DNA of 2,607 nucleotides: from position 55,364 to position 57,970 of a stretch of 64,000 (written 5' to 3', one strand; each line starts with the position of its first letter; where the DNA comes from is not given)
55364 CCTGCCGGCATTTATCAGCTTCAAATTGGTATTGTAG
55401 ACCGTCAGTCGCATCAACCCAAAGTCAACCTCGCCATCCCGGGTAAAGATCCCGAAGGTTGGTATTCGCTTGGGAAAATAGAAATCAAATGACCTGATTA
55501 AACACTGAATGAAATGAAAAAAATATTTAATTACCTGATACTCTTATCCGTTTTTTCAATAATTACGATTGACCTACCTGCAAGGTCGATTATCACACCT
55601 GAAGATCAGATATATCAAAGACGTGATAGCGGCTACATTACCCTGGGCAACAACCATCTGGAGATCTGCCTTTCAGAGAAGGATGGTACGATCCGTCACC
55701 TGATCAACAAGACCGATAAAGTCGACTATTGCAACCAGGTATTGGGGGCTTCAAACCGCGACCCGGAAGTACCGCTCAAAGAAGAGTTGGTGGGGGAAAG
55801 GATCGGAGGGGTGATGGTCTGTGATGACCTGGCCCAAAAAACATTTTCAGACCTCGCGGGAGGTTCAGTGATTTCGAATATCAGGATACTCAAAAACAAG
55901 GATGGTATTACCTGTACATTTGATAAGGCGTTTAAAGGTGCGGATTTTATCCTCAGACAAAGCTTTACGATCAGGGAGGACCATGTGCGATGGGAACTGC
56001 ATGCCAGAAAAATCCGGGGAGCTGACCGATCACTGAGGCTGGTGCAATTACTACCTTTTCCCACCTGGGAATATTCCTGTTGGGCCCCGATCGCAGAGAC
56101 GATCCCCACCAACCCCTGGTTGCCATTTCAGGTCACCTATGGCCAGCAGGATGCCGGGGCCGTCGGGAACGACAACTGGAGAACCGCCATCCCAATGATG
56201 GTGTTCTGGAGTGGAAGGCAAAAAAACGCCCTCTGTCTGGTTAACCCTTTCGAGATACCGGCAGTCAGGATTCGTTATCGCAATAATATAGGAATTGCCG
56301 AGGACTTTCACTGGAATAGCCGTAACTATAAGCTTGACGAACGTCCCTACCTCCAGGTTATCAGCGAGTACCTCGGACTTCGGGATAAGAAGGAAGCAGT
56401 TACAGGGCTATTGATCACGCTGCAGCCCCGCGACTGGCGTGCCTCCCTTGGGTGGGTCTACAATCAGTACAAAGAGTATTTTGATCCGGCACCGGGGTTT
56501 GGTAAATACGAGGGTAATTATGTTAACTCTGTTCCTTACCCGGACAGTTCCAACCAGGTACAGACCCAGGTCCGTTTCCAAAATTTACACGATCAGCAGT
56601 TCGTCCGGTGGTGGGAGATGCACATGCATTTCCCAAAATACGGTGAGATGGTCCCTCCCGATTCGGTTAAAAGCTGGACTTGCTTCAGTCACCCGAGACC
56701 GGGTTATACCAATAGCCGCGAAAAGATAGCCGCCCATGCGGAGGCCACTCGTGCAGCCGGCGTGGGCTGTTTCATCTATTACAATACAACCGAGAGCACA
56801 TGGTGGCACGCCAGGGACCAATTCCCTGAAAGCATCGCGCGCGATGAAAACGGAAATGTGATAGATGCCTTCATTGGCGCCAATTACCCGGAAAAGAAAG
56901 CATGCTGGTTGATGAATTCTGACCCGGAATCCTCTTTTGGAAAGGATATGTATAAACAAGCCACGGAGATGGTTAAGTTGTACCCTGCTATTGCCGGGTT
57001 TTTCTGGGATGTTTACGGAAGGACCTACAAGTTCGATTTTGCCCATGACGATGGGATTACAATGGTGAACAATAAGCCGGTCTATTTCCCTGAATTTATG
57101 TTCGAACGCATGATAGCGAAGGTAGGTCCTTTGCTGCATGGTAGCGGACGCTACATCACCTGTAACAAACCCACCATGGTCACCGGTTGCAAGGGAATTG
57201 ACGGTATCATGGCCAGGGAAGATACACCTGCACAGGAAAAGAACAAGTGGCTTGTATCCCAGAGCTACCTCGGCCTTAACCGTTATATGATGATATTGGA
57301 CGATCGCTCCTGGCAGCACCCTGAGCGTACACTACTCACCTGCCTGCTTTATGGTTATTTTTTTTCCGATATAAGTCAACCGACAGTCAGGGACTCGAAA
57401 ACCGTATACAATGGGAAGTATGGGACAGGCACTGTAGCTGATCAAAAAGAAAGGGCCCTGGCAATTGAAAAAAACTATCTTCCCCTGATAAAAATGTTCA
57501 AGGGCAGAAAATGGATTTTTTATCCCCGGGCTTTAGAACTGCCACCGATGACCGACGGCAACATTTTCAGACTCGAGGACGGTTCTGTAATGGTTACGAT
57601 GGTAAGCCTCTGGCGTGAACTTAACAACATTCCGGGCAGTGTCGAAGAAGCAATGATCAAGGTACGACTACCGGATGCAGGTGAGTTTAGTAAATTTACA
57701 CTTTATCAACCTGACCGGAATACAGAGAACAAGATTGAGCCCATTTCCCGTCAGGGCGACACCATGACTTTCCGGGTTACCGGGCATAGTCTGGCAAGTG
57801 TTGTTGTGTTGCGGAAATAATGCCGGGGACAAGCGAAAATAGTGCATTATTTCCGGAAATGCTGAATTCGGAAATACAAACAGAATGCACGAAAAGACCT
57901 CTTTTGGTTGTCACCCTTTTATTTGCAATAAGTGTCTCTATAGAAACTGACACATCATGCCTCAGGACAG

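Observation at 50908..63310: Twelve-kb co-directional run of six exported proteins with no assignable activity, appended to the tandem susCD PUL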

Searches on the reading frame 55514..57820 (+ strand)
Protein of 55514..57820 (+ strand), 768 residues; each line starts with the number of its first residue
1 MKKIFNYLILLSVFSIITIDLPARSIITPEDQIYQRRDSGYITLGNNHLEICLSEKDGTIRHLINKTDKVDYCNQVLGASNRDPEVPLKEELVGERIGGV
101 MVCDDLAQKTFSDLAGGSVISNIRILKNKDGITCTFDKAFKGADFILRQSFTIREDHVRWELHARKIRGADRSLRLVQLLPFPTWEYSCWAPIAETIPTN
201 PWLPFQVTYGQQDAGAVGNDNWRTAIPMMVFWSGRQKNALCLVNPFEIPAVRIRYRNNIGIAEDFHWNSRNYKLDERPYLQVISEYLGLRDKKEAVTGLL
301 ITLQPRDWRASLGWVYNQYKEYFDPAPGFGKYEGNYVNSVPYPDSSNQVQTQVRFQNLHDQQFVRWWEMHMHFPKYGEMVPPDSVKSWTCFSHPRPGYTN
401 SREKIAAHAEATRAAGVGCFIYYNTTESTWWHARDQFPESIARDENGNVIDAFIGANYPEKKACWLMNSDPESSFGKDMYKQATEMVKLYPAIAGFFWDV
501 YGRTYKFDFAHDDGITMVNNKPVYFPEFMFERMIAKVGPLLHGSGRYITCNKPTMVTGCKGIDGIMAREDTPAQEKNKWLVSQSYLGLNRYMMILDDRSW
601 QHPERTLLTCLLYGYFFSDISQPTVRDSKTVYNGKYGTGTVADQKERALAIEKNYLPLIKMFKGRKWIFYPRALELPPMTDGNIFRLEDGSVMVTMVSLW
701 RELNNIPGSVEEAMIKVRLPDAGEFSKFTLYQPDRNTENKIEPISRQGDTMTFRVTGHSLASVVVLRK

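Call 3: search_protein_families(library=pfam, proteins=[window:55514-57820:+], max_evalue=0.01)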
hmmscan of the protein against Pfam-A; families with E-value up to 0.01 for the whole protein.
window:55514-57820:+ (768 aa): 0 families

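Call 4: search_protein_families(library=ncbifam, proteins=[window:55514-57820:+], max_evalue=0.01)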
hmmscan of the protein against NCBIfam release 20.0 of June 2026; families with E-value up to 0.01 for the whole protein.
window:55514-57820:+ (768 aa): 0 families

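Call 9: search_solved_structures(query=window:55514-57820:+, max_evalue=0.1)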
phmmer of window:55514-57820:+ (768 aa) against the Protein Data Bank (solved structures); distinct sequences matched with E-value up to 0.1: 0.

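Call 21: find_encoding_contigs(protein=window:55514-57820:+, flank=10000, max_places=6)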
Protein window:55514-57820:+ (768 aa): no gene with exactly this product is on record in the collection.

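Call 24: find_homologous_proteins(query=window:55514-57820:+)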
Query window:55514-57820:+ (768 aa): 119 proteins with E <= 0.001 among 8000 candidates.
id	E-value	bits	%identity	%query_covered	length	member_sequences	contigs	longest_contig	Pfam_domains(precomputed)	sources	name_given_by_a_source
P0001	0.0e+0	1838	100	100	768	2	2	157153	-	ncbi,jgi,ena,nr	ncbi:MAG: hypothetical protein M0Q53_09760 [Prolixibacteraceae bacterium]|jgi:hypothetical protein|n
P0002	0.0e+0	1222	66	99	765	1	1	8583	-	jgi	-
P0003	0.0e+0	1157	65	97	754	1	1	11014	-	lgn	-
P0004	3.2e-297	1006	56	100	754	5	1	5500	-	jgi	jgi:hypothetical protein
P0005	1.7e-295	1001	59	95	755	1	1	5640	-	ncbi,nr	ncbi:MAG: hypothetical protein U9N45_00520 [Gemmatimonadota bacterium]|nr:hypothetical protein [Gemm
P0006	2.6e-293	993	58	95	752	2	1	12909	-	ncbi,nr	ncbi:MAG TPA: hypothetical protein VM123_07945 [archaeon]|nr:hypothetical protein [archaeon]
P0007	9.9e-292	988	59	95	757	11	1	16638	-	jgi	-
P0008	4.2e-290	983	59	95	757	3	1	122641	-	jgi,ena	-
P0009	3.3e-289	980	57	96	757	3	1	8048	-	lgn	-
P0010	2.3e-286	970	58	95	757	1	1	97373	-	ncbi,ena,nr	ncbi:MAG: hypothetical protein FVQ81_06795 [Candidatus Glassbacteria bacterium]|nr:hypothetical prot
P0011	4.4e-286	970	57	96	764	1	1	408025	-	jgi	jgi:hypothetical protein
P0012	5.3e-284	963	57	95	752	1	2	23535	-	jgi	-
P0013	1.0e-281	955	56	95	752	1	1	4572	-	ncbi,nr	ncbi:MAG: hypothetical protein JXQ83_13915 [Candidatus Glassbacteria bacterium]|nr:hypothetical prot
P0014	5.2e-281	953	56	95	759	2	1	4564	-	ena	-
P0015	7.3e-279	946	54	99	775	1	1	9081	-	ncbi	ncbi:hypothetical protein ACFL4Z_02545 [candidate division KSB1 bacterium]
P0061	2.1e-218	746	47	94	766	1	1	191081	-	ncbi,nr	ncbi:MAG: hypothetical protein KIT09_21940 [Bryobacteraceae bacterium]|nr:hypothetical protein [Bryo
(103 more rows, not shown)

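Call 26: find_encoding_contigs(protein=P0061, flank=10000, max_places=2)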
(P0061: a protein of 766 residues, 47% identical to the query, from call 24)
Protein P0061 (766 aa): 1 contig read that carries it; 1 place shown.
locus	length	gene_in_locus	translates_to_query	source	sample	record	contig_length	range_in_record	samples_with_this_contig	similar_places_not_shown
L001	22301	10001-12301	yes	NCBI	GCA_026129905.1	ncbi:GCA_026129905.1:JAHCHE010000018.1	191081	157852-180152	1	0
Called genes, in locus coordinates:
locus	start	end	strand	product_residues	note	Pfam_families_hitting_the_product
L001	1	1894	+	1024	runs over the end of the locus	-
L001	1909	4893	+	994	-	-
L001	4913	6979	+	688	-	PF14871:GHL6 (faint), PF19773:DUF6259 (weak)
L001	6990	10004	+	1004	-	-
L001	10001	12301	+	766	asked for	-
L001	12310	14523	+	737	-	PF19773:DUF6259 (weak)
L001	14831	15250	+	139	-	PF02590:SPOUT_MTase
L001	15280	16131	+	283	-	PF17848:Zn_ribbon_ACC (weak), PF01039:Carboxyl_trans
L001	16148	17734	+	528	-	PF07969:Amidohydro_3, PF01979:Amidohydro_1 (faint)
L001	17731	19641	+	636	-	PF00005:ABC_tran, PF13555:AAA_29 (faint), PF02463:SMC_N (faint), PF13304:AAA_21 (faint), PF12848:ABC_tran_Xtn, PF00005:ABC_tran, PF16326:ABC_tran_CTD (weak)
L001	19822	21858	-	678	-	PF00884:Sulfatase, PF01663:Phosphodiest, PF16347:SGSH_C, PF07719:TPR_2 (weak), PF13181:TPR_8 (weak), PF13414:TPR_11 (weak), PF14559:TPR_19 (weak), PF13432:TPR_16, +12 more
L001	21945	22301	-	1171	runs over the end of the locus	PF13620:CarboxypepD_reg, PF13715:CarbopepD_reg_2 (weak), PF25183:OMP_b-brl_4, PF00593:TonB_dep_Rec_b-barrel (weak)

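Call 27: find_encoding_contigs(protein=P0010, flank=10000, max_places=2)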
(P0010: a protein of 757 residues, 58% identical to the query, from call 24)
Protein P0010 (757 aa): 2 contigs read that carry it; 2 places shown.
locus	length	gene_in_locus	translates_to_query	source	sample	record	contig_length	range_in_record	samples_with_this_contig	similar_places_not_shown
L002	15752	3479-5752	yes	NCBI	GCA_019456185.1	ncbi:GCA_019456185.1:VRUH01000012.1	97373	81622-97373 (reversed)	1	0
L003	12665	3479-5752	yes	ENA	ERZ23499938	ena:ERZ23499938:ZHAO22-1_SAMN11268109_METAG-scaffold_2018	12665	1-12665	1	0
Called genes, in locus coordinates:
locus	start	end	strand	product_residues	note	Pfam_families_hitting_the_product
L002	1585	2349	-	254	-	PF00005:ABC_tran, PF13304:AAA_21 (faint)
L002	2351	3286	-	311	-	PF01297:ZnuA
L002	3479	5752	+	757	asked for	-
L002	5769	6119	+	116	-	PF00027:cNMP_binding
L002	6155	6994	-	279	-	-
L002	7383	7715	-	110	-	PF01934:HepT-like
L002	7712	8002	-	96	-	PF01909:NTP_transf_2, PF18765:Polbeta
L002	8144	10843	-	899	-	PF01326:PPDK_N, PF00391:PEP-utilizers, PF02896:PEP-utilizers_C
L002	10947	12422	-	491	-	PF13522:GATase_6, PF13537:GATase_7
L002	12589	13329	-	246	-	PF01066:CDP-OH_P_transf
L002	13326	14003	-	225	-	PF02666:PS_Dcarbxylase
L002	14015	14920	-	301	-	PF01259:SAICAR_synt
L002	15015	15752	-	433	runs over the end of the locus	PF00206:Lyase_1, PF10397:ADSL_C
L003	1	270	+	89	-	?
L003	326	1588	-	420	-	PF00950:ABC-3, PF01032:FecCD (weak), PF02742:Fe_dep_repr_C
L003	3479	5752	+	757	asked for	-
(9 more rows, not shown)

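Call 29: search_solved_structures(query=A1, max_evalue=1)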
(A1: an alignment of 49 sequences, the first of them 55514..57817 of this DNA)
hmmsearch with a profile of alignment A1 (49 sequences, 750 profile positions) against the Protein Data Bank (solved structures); distinct sequences matched with E-value up to 1: 0.

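Call 30: find_related_loci(query=A1, collection=genome_contigs, flank=10000)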
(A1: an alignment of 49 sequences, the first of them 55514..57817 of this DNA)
Query A1 (768 aa) in genome_contigs; peptide patterns used: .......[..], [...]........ (x = any residue, [..] = any of these).
208 stretches matched a pattern; 47 encode a relative of the query (tblastn E <= 1e-3); 47 distinct loci.
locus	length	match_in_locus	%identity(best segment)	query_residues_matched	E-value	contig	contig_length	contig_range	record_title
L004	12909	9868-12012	58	42-768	0e+0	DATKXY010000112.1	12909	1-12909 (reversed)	MAG TPA_asm: archaeon isolate SMAG_U14205 k141_484319, whole genome shotgun sequence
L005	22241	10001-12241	56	10-768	0e+0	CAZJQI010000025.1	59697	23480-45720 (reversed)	MAG TPA_asm: uncultured Gemmatimonadales bacterium isolate SRP068000_co1_608 genome assembly, contig: NODE_375_length_59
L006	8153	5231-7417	59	32-768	0e+0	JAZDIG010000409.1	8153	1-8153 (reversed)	MAG: Candidatus Glassbacteria bacterium isolate MEGAHIT-group-0.387 k141_12164558, whole genome shotgun sequence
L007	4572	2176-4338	56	34-766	0e+0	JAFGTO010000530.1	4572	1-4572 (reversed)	MAG: Candidatus Glassbacteria bacterium isolate Zod_Metabat.976 k87_11493338, whole genome shotgun sequence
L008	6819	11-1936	58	118-766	0e+0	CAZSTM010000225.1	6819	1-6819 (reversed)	MAG TPA_asm: uncultured Gemmatimonadales bacterium isolate SRP214966_co2_433 genome assembly, contig: NODE_21326_length_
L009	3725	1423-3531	49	43-766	0e+0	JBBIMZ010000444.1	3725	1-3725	MAG: Solibacteraceae bacterium isolate BR2F70218_bin_244 NODE_21934_length_3725_cov_3.030790, whole genome shotgun seque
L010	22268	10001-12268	46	1-766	0e+0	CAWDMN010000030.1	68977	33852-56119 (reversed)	MAG: uncultured Acidobacteriota bacterium isolate MFD04492.bin.1.129 genome assembly, contig: contig_30938, whole genome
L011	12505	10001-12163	47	37-766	0e+0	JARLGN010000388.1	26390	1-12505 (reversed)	MAG: Acidobacteriota bacterium isolate MAG_BO2 MetaBAT2_Bin_2_Oxic_k141_1180584, whole genome shotgun sequence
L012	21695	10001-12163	47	37-766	0e+0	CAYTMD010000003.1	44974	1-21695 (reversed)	MAG TPA_asm: uncultured Acidobacteriota bacterium isolate binchicken_co3_23 genome assembly, contig: NODE_2370_length_44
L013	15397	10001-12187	45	29-766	0e+0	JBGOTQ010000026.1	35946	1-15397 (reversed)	MAG: Terriglobia bacterium isolate OBJ_0618_7090110_159 k141_9454783_length_35946_cov_237.9687, whole genome shotgun seq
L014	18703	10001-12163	47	36-766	0e+0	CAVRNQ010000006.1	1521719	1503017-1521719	MAG: uncultured Acidobacteriota bacterium isolate MFD03726.bin.1.212 genome assembly, contig: contig_622, whole genome s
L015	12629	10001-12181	45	31-766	0e+0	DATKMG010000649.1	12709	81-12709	MAG TPA_asm: Terriglobia bacterium isolate SMAG_U14705 k141_3361365, whole genome shotgun sequence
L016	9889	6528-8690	47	37-766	0e+0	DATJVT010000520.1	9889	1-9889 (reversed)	MAG TPA_asm: Terriglobia bacterium isolate SMAG_U15080 k141_601454, whole genome shotgun sequence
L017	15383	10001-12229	44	10-766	0e+0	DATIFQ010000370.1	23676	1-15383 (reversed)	MAG TPA_asm: Bryobacteraceae bacterium isolate SMAG_U16399 k141_506572, whole genome shotgun sequence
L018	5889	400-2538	45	45-766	0e+0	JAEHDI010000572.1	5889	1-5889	MAG: Bryobacterales bacterium isolate EFPC_158 k127_8746767, whole genome shotgun sequence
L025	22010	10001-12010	47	43-708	0e+0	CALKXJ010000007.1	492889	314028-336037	MAG: uncultured Bryobacteraceae bacterium isolate H1_Bin_METABAT__175_1 genome assembly, contig: c_000000464197, whole g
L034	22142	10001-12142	44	43-767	0e+0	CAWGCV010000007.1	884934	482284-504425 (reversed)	MAG: uncultured Acidobacteriota bacterium isolate MFD06092.bin.3.244 genome assembly, contig: contig_27416, whole genome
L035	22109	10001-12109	44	54-767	0e+0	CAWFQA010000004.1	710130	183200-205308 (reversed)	MAG: uncultured Acidobacteriota bacterium isolate MFD05841.bin.1.1 genome assembly, contig: contig_84042, whole genome s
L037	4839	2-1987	46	96-767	0e+0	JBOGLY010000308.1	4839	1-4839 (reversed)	MAG: Acidobacteriaceae bacterium isolate SE1507_metabat2.bin.67_sub NODE_15324_length_4839_cov_0.996817, whole genome sh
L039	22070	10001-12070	43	45-743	0e+0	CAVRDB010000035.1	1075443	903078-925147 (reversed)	MAG: uncultured Acidobacteriota bacterium isolate MFD03399.bin.1.3 genome assembly, contig: contig_7284, whole genome sh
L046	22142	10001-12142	43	43-767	0e+0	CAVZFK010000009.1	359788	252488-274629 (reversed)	MAG: uncultured Acidobacteriota bacterium isolate MFD05705.bin.3.69 genome assembly, contig: contig_41795, whole genome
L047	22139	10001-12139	45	45-767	0e+0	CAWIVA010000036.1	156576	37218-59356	MAG: uncultured Acidobacteriaceae bacterium isolate MFD01223.bin.2.37 genome assembly, contig: contig_21050, whole genom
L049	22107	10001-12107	42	1-722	7e-177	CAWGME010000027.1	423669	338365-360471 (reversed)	MAG: uncultured Acidobacteriota bacterium isolate MFD09603.bin.1.112 genome assembly, contig: contig_4909, whole genome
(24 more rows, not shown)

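Call 36: search_protein_families(library=pfam, proteins=[L039:12528-14066:+, L037:3564-4427:+, L035:18548-20587:-, L049:19504-21828:-, L034:4491-6563:+, L034:8301-9734:-, L035:2614-3534:-, L046:3695-4336:+, L046:15260-17476:+, L035:856-1746:-], max_evalue=0.001)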
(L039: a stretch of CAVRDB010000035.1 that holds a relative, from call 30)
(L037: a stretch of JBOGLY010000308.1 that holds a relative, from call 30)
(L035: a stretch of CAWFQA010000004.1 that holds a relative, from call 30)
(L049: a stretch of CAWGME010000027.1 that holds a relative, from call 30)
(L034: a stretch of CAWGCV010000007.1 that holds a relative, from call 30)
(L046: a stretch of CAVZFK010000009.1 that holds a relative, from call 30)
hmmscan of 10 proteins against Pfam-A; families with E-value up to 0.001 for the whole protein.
L039:12528-14066:+ (512 aa): 1 family
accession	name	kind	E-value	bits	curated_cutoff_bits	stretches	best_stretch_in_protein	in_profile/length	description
PF05960.17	DUF885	-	3.1e-150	502.7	32.4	1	1-506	3-509/532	Bacterial protein of unknown function (DUF885)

L037:3564-4427:+ (287 aa): 5 families
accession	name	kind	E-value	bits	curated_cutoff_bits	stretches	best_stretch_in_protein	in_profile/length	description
PF14748.11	P5CR_dimer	-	6.7e-39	132.8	25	1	180-284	1-105/105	Pyrroline-5-carboxylate reductase dimerisation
PF03807.23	F420_oxidored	-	1.3e-17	64.6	21.6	1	22-116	1-93/94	NADP oxidoreductase coenzyme F420-dependent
PF02153.23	PDH_N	-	7.9e-05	22.7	26.5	1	55-126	20-89/154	Prephenate dehydrogenase, nucleotide-binding domain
PF02558.23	ApbA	-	0.00093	19.3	22.2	0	24-114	2-99/150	Ketopantoate reductase PanE/ApbA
PF01210.29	NAD_Gly3P_dh_N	-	0.00094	19.6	23.1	0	23-115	2-103/158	NAD-dependent glycerol-3-phosphate dehydrogenase N-terminus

L035:18548-20587:- (679 aa): 0 families

L049:19504-21828:- (774 aa): 2 families
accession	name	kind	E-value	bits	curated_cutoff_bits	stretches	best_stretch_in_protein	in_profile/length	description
PF02449.21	Glyco_hydro_42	-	1.5e-06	28.3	21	1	180-297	137-254/376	Beta-galactosidase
PF08532.16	Glyco_hydro_42M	-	6.1e-05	23.1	25.8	1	456-529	46-121/207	Beta-galactosidase trimerisation domain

L034:4491-6563:+ (690 aa): 7 families
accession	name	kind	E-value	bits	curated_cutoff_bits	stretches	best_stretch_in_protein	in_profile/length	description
PF13177.12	DNA_pol3_delta2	-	7e-42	143.6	27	1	21-183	2-159/161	DNA polymerase III, delta subunit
PF12169.13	DNA_pol3_gamma3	-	1e-18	67.9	24.4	1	244-385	2-143/143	DNA polymerase III subunits gamma and tau domain III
PF22608.2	DNAX_ATPase_lid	-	2.5e-16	59.6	27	1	188-233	1-46/49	DNA polymerase III clamp loader subunit, ATPase lid domain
PF00004.35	AAA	-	1.5e-10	42.1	21.2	1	42-178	2-125/131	ATPase family associated with various cellular activities (AAA)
PF05496.18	RuvB_N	-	2.9e-05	24.3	27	1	11-66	2-61/159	Holliday junction DNA helicase RuvB P-loop domain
PF13401.12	AAA_22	-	4.5e-05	24.2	27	1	42-160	9-122/130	AAA domain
PF07728.20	AAA_5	-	0.00038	20.9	22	0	112-157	54-98/139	AAA domain (dynein-related subfamily)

L034:8301-9734:- (477 aa): 4 families
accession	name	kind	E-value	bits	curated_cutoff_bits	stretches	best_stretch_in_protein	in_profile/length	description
PF02012.26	BNR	-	2.2e-13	48.5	27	0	140-149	2-11/12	BNR/Asp-box repeat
PF13088.12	BNR_2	-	5.3e-12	46.1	31.4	1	75-274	85-256/277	BNR repeat-like domain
PF24316.1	Tli3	-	1e-09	39.3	27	0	67-100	79-117/129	T6SS Tli3 immunity protein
PF21471.3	Reelin_subrepeat-B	-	3.1e-05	24.2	27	0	130-152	54-76/127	Reelin subrepeat B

L035:2614-3534:- (306 aa): 2 families
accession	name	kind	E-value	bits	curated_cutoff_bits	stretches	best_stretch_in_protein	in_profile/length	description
PF14559.12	TPR_19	-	1e-09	39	25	1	230-289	2-61/68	Tetratricopeptide repeat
PF13432.12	TPR_16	-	0.00013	22.7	32.7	1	224-280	2-58/65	Tetratricopeptide repeat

L046:3695-4336:+ (213 aa): 1 family
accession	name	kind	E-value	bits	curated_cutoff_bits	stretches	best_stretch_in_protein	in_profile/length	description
PF00856.33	SET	-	1.3e-20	74.2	22.4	1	14-106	3-104/105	SET domain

L046:15260-17476:+ (738 aa): 5 families
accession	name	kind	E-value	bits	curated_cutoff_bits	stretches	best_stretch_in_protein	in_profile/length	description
PF01300.24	Sua5_yciO_yrdC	-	2.7e-42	144.7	25.1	1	345-525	2-178/178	Telomere recombination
PF17788.7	HypF_C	-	1.5e-35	122.2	23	1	540-635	4-99/99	HypF Kae1-like domain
PF07503.17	zf-HYPF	-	1.9e-32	111.2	23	2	228-261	1-34/34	HypF finger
PF22521.2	HypF_C_2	-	1.7e-26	93.9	27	1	644-706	1-62/241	Carbamoyltransferase, Kae1-like Domain, second subdomain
PF00708.24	Acylphosphatase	-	1.4e-22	80.2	22.5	1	127-209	2-85/85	Acylphosphatase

L035:856-1746:- (296 aa): 2 families
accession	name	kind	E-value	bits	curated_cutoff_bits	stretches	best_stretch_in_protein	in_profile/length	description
PF03819.22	MazG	-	1.3e-38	131.6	22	2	55-128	1-74/74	MazG nucleotide pyrophosphohydrolase domain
PF01503.22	PRA-PH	-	4.3e-10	40.3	21.3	1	195-243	26-76/86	Phosphoribosyl-ATP pyrophosphohydrolase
